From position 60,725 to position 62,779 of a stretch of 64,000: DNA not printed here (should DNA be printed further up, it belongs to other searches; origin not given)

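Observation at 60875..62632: MbnP-like and MbnH-like (diheme peroxidase) domains fused in one polypeptide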

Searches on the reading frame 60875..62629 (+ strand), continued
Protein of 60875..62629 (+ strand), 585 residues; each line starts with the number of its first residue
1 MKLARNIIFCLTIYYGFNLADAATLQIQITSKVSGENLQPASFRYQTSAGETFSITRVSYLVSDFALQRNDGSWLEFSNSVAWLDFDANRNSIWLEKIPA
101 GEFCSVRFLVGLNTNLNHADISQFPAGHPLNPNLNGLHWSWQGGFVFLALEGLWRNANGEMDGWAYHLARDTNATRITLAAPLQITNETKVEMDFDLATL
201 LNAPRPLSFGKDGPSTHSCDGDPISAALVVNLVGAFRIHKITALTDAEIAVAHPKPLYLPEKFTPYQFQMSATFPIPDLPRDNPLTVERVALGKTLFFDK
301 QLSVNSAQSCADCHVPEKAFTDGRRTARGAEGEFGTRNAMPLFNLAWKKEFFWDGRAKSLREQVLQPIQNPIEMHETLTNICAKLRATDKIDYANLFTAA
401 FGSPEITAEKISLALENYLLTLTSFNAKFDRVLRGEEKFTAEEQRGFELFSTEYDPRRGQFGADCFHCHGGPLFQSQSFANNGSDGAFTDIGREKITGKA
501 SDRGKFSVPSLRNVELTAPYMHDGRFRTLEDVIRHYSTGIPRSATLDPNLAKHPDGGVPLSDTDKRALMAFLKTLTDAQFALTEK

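Call 19: search_solved_structures(query=window:60875-62629:+, max_evalue=0.01, show_alignments=3)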
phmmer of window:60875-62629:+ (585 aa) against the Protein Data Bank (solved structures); distinct sequences matched with E-value up to 0.01: 30.
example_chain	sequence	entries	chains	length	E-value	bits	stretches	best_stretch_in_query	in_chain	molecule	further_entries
6e1c_A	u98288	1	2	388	4.3e-47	164.3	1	266-580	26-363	Di-heme enzyme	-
1iqc_A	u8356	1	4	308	7.2e-40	140.5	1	275-534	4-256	di-heme peroxidase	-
9qdt_A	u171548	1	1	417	5.2e-38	134.3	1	274-534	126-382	Probable cytochrome c peroxidase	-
4aao_A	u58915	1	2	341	1.2e-33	119.9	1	277-578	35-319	CYTOCHROME C551 PEROXIDASE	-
2c1u_A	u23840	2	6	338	1.8e-33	119.3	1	269-537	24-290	DI-HAEM CYTOCHROME C PEROXIDASE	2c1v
4aal_A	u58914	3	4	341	2.3e-33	119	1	277-578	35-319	CYTOCHROME C551 PEROXIDASE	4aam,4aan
3o5c_A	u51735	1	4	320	1.4e-32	116.4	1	287-534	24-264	Cytochrome c551 peroxidase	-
3rn1_A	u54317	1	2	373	3.7e-32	115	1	289-580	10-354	Methylamine utilization protein MauG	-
3rn0_A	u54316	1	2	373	1e-31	113.6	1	289-580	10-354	Methylamine utilization protein MauG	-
4y5r_A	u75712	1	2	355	1e-31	113.5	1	290-580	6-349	Methylamine utilization protein MauG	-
3l4m_A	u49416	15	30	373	1.6e-31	112.9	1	289-580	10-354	Methylamine utilization protein mauG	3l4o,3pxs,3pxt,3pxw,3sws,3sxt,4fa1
1eb7_A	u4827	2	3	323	1.7e-31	112.8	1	270-534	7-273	CYTOCHROME C551 PEROXIDASE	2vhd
3rlm_A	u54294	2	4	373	1.8e-31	112.7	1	289-580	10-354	Methylamine utilization protein MauG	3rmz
3orv_A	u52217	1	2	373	3.7e-31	111.7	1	289-580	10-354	Methylamine utilization protein mauG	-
4l1q_A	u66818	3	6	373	3.9e-31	111.6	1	289-580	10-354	Methylamine utilization protein MauG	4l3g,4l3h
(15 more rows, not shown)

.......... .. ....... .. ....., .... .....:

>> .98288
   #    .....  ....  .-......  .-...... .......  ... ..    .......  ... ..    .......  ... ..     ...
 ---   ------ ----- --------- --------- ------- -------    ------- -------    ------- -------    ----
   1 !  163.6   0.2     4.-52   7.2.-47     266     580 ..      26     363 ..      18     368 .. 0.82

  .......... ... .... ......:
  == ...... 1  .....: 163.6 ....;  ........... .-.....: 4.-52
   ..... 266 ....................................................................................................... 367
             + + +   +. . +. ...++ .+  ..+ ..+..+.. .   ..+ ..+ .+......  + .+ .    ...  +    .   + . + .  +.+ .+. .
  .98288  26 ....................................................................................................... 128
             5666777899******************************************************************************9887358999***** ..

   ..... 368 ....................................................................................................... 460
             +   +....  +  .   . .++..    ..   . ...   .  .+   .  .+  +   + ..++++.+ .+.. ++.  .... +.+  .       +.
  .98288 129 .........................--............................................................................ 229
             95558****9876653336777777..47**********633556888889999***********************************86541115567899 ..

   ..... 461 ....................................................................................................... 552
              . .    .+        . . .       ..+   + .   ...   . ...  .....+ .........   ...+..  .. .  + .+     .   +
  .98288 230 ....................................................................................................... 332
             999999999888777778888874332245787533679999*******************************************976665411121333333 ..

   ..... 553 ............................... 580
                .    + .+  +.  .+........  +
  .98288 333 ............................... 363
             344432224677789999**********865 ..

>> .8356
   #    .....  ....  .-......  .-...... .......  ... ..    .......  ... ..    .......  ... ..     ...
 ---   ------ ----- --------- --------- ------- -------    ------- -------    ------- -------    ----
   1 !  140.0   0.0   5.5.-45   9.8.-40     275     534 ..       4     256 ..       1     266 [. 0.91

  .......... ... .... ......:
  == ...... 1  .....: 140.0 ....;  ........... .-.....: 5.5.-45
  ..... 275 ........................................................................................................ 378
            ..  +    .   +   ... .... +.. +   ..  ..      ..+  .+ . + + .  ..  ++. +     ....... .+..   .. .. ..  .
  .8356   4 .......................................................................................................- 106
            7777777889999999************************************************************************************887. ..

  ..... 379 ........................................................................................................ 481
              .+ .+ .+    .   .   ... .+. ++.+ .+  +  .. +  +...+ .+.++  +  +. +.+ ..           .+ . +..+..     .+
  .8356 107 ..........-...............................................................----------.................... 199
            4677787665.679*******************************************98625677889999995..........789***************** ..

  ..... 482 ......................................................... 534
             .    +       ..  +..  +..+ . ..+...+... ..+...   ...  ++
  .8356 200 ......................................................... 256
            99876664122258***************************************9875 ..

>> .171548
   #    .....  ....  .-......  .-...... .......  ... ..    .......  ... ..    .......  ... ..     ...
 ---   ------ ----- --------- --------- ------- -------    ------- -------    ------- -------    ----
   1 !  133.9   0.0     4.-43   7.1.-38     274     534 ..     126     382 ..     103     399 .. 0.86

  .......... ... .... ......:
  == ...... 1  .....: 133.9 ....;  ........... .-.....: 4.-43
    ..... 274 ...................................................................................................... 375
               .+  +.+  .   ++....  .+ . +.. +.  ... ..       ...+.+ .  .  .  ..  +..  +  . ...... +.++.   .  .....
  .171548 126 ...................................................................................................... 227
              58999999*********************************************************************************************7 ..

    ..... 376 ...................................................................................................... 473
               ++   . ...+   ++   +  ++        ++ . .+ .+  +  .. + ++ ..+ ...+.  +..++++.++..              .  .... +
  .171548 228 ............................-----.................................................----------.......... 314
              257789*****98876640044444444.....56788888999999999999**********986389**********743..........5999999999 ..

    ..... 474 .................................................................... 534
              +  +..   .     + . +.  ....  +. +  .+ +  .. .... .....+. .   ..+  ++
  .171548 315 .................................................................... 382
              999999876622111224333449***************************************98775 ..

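Call 28: find_encoding_contigs(protein=P0115, flank=8000, max_places=3)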
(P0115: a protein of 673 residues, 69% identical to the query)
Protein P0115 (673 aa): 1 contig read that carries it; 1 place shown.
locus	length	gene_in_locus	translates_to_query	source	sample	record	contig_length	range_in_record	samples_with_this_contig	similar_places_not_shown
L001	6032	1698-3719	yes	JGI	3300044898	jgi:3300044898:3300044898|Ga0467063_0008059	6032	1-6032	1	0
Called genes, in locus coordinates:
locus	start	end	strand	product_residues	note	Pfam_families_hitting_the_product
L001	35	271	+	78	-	-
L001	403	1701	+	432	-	PF14240:YHYH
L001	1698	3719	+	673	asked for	PF20243:MbnP, PF00034:Cytochrom_C (faint), PF03150:CCP_MauG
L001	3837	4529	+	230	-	PF18306:LDcluster4, PF03641:Lysine_decarbox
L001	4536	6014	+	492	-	PF04715:, PF00425:Chorismate_bind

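Call 29: find_encoding_contigs(protein=P0105, flank=8000, max_places=3)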
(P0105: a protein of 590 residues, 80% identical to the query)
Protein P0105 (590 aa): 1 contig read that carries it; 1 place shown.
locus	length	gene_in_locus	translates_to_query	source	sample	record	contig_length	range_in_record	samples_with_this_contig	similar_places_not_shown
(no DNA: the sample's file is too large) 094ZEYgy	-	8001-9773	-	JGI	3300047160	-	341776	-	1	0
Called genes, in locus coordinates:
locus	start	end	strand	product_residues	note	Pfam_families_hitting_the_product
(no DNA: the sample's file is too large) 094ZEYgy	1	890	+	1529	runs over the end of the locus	PF00310:GATase_2, PF04898:Glu_syn_central, PF01645:Glu_synthase, PF01493:GXGXG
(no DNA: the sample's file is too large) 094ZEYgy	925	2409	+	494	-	PF14691:Fer4_20, PF12831:FAD_oxidored (faint), PF00070:Pyr_redox (weak), PF01266:DAO (weak), PF03486:HI0933_like (weak), PF07992:Pyr_redox_2, PF01593:Amino_oxidase (weak), PF13450:NAD_binding_8, +4 more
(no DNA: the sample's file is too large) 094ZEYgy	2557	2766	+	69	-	PF00313:CSD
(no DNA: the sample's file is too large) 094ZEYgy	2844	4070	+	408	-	PF04055:Radical_SAM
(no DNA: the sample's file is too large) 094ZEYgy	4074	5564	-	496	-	PF00672:HAMP, PF00512:HisKA, PF02518:HATPase_c, PF13581:HATPase_c_2 (weak)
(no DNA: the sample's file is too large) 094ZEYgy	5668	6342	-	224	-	PF00072:Response_reg, PF00486:Trans_reg_C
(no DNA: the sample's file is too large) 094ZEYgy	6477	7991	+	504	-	PF14240:YHYH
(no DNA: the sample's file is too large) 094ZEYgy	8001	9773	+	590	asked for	PF20243:MbnP, PF03150:CCP_MauG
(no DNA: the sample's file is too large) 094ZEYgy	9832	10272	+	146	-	PF00072:Response_reg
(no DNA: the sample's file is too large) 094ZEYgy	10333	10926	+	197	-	PF00036:EF-hand_1 (faint), PF13499:EF-hand_7 (faint), PF13833:EF-hand_8 (faint), PF23657:DUF7151 (faint), PF13202:EF-hand_5 (faint), PF13405:EF-hand_6 (faint)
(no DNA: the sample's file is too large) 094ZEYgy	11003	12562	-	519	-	PF00083:Sugar_tr, PF07690:MFS_1, PF12832:MFS_1_like, PF07690:MFS_1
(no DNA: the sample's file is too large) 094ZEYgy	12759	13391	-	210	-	-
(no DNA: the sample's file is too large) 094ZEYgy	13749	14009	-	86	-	-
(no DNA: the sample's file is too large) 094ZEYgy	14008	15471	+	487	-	PF00772:DnaB, PF03796:DnaB_C, PF13481:AAA_25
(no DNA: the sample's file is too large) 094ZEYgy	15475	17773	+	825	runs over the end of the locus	PF25282:POTRA1_3_Toc75 (faint), PF07244:POTRA, PF08478:POTRA_1 (faint), PF08479:POTRA_2 (faint), PF07244:POTRA, PF01103:Omp85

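Call 40: predict_structure(alignment_id=A1)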
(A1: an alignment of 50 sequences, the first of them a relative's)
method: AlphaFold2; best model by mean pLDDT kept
length: 585 residues; sequences in the alignment: 50
mean_pLDDT: 52.7   pTM: 0.41
mean pLDDT of the five models: 52.7, 50.9, 49.8, 44.6, 34.5
residues with pLDDT >= 90: 27; 70-90: 130; 50-70: 119; < 50: 309
segments of 3 or more residues with pLDDT < 50: 115-121, 123-144, 169-171, 253-381, 411-435, 438-498, 502-524, 537-560, 575-577, 582-585
pLDDT, mean of each block of 10 residues (from residue 1): 82 64 82 80 71 74 86 80 72 83 88 51 48 39 52 71 52 75 85 90 78 52 73 89 78 40 29 23 27 28 28 32 25 23 29 40 32 34 59 58 58 36 31 45 36 30 31 29 40 48 44 45 52 51 37 36 59 51 41
secondary structure, 60 per line:
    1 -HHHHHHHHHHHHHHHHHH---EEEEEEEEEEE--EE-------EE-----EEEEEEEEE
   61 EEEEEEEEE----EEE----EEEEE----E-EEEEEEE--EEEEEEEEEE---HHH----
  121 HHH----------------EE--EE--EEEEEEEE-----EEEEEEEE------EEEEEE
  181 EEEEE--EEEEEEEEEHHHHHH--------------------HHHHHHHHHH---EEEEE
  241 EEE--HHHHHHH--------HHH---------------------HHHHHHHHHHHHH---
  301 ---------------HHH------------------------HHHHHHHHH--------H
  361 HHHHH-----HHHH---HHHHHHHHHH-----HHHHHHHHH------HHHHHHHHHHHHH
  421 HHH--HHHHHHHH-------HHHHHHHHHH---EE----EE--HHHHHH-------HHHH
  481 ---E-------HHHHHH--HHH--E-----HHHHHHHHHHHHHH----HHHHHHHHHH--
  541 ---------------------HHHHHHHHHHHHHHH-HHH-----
elements in order: H2-19 E23-33 E52-69 E74-76 E81-85 E92-98 E101-110 E148-155 E161-168 E175-185 E188-196 H197-202 H223-232 E236-243 H246-252 H285-297 H343-351 H360-365 H371-374 H378-387 H393-401 H408-423 H426-433 H441-450 H464-469 H477-480 H492-497 H511-524 H529-538 H562-576
